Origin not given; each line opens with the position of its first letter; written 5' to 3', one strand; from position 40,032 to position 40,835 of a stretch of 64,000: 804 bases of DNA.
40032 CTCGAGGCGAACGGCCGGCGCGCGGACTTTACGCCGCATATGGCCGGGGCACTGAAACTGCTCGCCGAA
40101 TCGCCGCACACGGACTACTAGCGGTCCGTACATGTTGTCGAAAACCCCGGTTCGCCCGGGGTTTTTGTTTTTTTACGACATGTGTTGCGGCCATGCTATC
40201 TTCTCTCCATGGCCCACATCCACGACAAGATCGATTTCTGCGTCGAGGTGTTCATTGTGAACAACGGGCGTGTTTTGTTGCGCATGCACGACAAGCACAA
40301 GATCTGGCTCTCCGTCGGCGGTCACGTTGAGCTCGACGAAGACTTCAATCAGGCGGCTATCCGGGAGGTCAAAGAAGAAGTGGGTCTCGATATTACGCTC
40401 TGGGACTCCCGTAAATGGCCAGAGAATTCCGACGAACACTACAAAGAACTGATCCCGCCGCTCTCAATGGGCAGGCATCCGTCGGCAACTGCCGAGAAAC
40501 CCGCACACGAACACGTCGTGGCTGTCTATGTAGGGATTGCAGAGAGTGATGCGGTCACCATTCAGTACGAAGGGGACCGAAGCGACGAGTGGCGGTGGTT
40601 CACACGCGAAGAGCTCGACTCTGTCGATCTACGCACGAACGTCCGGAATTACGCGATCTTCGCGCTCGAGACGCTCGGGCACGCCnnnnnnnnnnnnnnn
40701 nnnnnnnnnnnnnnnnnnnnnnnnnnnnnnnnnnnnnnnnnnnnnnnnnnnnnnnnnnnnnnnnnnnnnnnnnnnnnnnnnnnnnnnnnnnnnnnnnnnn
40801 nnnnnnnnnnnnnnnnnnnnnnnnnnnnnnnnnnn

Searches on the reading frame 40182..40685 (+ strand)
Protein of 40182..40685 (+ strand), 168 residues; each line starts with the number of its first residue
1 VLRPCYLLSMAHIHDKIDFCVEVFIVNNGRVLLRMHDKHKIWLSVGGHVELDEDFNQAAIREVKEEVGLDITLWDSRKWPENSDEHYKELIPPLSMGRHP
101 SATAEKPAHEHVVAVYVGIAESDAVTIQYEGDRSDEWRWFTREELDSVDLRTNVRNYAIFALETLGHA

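Call 52: search_protein_families(library=pfam, proteins=[window:40182-40685:+], max_evalue=0.001)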
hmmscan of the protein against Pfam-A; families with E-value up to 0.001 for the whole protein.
window:40182-40685:+ (168 aa): 1 family
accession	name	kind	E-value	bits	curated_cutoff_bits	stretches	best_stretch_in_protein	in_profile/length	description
PF00293.34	NUDIX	-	6.4e-15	55.8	21.1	1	23-150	8-121/134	NUDIX domain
